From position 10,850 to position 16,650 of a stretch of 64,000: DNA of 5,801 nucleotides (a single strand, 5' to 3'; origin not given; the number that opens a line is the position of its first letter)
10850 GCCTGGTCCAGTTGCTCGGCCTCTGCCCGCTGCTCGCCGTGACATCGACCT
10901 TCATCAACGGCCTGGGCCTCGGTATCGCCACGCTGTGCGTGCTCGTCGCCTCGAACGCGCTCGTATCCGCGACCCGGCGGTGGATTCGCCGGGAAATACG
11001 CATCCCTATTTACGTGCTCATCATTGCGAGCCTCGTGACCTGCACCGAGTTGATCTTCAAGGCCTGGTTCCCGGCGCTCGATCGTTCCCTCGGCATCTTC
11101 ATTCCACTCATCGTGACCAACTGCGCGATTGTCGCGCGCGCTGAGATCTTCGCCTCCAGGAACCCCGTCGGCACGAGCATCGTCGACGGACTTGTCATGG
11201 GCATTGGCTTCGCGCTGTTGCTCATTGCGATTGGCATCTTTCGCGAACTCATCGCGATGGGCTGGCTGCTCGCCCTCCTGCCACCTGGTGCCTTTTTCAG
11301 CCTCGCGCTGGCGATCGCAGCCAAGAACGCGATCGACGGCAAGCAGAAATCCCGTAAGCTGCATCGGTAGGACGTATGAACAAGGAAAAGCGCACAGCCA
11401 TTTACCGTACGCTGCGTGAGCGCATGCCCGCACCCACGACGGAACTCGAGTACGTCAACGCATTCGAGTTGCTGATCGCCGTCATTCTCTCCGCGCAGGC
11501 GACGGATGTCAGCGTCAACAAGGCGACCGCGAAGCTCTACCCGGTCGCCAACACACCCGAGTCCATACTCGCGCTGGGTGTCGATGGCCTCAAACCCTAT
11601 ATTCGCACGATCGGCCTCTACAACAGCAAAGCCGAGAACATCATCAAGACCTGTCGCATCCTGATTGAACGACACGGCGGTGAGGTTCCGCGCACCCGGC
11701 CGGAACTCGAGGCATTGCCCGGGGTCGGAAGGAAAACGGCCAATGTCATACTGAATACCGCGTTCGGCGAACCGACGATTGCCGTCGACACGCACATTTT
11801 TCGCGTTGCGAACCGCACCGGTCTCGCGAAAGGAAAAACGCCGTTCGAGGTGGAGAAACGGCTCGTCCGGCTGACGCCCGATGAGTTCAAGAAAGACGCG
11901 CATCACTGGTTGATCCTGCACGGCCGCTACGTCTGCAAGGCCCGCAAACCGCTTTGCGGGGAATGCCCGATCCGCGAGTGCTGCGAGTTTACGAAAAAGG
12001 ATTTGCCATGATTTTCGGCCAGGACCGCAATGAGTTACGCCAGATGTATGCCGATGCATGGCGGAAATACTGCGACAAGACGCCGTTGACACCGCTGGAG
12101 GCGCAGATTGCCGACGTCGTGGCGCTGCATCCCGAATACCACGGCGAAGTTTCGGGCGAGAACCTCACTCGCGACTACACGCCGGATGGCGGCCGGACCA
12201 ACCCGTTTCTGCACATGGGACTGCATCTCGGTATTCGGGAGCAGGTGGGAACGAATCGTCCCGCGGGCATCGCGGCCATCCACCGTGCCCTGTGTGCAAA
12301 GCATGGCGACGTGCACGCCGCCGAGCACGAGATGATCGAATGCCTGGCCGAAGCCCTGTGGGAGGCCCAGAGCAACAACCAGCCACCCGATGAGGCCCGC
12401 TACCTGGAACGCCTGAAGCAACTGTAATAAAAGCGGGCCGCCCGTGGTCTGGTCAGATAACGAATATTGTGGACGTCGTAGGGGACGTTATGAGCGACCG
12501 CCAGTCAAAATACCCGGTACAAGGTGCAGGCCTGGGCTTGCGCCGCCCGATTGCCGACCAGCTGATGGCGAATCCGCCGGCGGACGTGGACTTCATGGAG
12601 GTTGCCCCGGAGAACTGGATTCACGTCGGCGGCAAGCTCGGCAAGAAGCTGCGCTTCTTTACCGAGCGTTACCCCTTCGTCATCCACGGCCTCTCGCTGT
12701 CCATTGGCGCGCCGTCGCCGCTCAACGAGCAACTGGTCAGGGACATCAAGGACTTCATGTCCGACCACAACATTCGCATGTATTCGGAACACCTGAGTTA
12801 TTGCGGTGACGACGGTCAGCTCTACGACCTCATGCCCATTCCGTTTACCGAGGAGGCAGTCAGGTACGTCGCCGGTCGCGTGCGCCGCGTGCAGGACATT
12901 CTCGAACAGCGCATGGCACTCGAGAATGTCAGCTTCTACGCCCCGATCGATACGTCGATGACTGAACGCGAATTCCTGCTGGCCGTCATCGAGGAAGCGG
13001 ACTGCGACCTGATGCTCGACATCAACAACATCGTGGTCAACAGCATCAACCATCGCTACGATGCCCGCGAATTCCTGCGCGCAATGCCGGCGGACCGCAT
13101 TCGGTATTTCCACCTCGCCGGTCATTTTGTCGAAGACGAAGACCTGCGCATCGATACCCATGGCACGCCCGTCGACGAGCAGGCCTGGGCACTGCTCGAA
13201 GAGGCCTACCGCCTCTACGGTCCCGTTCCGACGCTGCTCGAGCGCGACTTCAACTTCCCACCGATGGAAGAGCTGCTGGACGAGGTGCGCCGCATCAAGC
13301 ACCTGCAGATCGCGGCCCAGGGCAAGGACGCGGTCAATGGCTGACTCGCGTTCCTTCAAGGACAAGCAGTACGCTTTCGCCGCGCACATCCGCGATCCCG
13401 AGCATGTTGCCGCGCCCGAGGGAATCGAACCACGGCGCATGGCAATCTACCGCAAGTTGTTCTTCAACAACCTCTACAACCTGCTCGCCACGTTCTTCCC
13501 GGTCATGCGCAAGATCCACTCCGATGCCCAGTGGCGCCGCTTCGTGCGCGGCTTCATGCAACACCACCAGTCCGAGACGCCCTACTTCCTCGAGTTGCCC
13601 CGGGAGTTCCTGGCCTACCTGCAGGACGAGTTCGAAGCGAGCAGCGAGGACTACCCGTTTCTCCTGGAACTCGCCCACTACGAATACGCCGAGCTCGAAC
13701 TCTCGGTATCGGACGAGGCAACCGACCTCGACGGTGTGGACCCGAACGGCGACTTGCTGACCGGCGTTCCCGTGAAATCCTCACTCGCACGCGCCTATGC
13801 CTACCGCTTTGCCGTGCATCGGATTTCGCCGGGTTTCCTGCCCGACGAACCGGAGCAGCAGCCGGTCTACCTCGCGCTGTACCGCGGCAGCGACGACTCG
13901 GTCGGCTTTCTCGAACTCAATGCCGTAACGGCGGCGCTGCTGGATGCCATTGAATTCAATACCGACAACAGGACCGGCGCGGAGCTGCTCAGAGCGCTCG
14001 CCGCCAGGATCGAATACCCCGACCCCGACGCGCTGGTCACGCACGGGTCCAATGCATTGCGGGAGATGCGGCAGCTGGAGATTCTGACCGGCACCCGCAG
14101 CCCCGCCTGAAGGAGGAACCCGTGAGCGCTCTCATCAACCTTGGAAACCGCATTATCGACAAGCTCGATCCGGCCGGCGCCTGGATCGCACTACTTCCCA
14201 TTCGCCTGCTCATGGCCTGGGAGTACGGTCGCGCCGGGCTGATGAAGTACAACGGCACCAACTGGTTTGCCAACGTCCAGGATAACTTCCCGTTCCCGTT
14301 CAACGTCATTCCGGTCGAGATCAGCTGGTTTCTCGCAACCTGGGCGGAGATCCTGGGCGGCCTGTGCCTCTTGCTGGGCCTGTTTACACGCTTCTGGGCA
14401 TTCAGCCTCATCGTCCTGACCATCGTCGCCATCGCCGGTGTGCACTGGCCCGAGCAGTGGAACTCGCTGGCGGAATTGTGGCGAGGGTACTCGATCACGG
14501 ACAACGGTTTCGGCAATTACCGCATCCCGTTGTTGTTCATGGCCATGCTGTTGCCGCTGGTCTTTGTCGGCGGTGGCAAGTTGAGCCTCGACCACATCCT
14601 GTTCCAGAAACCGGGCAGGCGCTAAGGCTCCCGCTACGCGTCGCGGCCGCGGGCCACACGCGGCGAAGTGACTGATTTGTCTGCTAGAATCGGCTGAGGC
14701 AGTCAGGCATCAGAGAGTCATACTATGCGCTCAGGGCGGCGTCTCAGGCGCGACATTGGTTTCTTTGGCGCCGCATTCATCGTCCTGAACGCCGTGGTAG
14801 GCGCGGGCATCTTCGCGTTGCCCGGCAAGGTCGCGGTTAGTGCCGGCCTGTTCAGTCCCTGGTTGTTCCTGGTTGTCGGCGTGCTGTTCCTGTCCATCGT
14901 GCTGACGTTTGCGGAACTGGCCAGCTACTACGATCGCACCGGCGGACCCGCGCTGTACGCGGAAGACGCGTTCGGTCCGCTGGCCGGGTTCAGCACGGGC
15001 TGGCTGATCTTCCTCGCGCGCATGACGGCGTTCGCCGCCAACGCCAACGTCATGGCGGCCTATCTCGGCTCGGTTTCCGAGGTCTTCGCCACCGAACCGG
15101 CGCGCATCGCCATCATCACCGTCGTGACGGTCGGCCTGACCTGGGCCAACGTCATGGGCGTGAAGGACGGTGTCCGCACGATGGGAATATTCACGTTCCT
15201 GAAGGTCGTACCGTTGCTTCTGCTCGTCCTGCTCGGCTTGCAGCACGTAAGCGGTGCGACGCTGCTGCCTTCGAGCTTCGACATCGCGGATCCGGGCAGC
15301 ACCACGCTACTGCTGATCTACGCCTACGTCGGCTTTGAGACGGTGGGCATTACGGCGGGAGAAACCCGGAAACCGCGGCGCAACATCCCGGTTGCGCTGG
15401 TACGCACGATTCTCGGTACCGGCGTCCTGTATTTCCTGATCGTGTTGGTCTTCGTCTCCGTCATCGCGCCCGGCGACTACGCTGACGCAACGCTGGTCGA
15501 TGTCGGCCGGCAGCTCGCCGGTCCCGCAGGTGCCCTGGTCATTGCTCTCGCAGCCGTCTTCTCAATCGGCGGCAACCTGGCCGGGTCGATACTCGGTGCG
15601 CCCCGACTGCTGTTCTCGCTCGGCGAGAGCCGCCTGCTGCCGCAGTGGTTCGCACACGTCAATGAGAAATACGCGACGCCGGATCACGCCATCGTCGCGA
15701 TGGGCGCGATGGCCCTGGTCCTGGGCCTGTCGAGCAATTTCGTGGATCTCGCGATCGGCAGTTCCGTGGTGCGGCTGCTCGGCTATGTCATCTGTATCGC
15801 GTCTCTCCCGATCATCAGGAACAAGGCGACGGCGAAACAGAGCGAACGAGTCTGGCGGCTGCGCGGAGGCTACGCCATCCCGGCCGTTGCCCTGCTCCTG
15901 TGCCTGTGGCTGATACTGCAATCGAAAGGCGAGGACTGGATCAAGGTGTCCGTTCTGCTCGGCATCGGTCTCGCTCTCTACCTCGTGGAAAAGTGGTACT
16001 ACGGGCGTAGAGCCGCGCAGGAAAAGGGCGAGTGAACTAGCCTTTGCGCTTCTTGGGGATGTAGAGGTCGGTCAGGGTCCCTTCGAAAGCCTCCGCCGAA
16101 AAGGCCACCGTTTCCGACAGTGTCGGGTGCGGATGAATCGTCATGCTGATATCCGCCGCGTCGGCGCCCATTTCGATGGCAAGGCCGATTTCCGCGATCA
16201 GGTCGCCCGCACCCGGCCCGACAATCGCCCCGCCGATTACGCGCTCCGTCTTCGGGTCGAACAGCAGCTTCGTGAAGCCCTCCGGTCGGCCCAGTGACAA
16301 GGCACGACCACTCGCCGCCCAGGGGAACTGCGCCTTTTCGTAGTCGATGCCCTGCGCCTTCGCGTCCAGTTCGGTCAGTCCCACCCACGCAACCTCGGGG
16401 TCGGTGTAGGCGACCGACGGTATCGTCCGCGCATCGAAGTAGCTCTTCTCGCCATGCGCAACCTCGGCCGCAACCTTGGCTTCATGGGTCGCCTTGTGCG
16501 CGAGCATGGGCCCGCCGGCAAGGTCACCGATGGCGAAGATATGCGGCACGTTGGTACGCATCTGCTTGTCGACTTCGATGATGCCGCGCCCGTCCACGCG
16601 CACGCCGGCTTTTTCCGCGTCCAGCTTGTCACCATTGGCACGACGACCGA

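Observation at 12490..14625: MNIO (DUF692)-DUF2063-DoxX RiPP-maturation cassette with no adjacent precursor gene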

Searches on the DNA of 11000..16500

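Call 32: search_rna_families(source=window, start=11000, end=16500, threshold=evalue, max_evalue=1)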
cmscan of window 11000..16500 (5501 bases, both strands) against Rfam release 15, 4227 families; matches with E-value up to 1: 0.
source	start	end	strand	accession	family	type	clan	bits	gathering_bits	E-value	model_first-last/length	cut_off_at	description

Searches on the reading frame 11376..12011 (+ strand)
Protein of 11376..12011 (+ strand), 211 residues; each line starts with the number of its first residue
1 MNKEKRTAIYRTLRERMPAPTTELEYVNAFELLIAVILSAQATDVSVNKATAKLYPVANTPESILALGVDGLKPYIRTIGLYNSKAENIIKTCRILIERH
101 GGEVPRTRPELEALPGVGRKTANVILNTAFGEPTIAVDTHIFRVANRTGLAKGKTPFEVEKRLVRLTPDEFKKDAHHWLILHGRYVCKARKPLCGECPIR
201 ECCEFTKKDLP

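Call 7: search_protein_families(library=pfam, proteins=[window:11376-12011:+], max_evalue=0.01)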
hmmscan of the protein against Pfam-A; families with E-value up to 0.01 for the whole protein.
window:11376-12011:+ (211 aa): 3 families
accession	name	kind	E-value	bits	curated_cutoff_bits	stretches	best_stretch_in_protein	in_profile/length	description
PF00730.31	HhH-GPD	-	1.1e-25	90.6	26.2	1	34-167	1-106/108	HhH-GPD superfamily base excision DNA repair protein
PF00633.29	HHH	-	2.1e-10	40.3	24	1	99-127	1-29/30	Helix-hairpin-helix motif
PF10576.14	EndIII_4Fe-2S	-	0.0011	19.7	20.5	1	187-201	1-15/17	Iron-sulfur binding domain of endonuclease III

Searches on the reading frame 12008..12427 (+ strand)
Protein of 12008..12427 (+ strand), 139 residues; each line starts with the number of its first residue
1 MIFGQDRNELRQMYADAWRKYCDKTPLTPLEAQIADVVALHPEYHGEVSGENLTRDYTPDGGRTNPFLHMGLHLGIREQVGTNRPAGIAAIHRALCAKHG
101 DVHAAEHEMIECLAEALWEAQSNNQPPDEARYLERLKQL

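Call 7: search_protein_families(library=pfam, proteins=[window:12008-12427:+], max_evalue=0.01)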
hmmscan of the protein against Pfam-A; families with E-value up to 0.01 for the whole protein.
window:12008-12427:+ (139 aa): 1 family
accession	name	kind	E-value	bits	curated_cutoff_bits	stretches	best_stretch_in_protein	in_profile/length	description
PF08897.16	DUF1841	-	2.1e-52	177.2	24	1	6-137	1-134/135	Domain of unknown function (DUF1841)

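Call 8: search_protein_families(library=ncbifam, proteins=[window:12008-12427:+], max_evalue=0.01)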
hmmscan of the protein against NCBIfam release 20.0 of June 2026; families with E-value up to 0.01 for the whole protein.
window:12008-12427:+ (139 aa): 0 families

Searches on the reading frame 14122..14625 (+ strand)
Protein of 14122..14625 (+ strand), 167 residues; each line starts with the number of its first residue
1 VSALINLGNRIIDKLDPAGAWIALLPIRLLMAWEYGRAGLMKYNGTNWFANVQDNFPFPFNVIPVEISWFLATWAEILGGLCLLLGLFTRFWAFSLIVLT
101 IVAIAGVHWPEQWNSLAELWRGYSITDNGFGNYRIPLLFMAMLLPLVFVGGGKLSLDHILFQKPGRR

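Call 7: search_protein_families(library=pfam, proteins=[window:14122-14625:+], max_evalue=0.01)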
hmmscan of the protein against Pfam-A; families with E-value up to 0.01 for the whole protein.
window:14122-14625:+ (167 aa): 2 families
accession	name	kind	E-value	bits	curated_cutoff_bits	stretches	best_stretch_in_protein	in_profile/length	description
PF07681.17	DoxX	-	1.4e-17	64.5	23.6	1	23-109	1-85/85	DoxX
PF04173.18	DoxD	-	2.2e-06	28.1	22.7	1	71-163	70-147/167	TQO small subunit DoxD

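Call 8: search_protein_families(library=ncbifam, proteins=[window:14122-14625:+], max_evalue=0.01)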
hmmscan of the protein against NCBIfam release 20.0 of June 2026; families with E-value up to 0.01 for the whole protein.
window:14122-14625:+ (167 aa): 3 families
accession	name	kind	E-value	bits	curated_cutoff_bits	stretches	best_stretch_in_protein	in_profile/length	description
NF050144.1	matur_HvfX_fam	equivalog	2.8e-41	141.4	80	1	21-160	1-164/165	HvfX family Cu-binding RiPP maturation protein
NF041179.1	TQO_large_DoxD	equivalog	0.0058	16.7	300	0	73-165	87-164/181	thiosulfate:quinone oxidoreductase large subunit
NF037947.1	holin_4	subfamily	0.0087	16.5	70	0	91-129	13-51/75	bacteriophage holin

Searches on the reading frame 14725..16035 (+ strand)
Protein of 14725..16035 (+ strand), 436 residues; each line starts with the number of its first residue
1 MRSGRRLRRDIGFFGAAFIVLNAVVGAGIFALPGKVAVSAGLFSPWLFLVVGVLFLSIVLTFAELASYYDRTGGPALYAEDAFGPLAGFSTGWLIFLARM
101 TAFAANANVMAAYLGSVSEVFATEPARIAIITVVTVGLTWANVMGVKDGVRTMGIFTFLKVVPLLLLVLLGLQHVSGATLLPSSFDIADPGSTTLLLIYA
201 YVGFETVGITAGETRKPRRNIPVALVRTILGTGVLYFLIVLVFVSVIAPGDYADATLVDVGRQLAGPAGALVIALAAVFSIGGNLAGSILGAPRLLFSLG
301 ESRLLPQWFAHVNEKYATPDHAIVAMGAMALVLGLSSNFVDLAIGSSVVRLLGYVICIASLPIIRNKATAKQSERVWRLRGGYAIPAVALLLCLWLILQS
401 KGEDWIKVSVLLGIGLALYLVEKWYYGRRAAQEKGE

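Call 7: search_protein_families(library=pfam, proteins=[window:14725-16035:+], max_evalue=0.01)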
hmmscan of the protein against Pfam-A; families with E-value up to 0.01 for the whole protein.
window:14725-16035:+ (436 aa): 5 families
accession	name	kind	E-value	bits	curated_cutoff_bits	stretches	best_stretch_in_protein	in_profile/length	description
PF13520.12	AA_permease_2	-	7.5e-46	157.3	27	1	11-396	1-397/427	Amino acid permease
PF00324.27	AA_permease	-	2.6e-33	115.8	24.6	1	17-397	3-411/470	Amino acid permease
PF03222.19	Trp_Tyr_perm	-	4.4e-08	33.1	22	1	13-183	5-176/393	Tryptophan/tyrosine permease family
PF03845.19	Spore_permease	-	2.6e-06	27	23.4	1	15-246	6-233/321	Spore germination protein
PF13906.12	AA_permease_C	-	0.00011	22.6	27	1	385-428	9-48/51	C-terminus of AA_permease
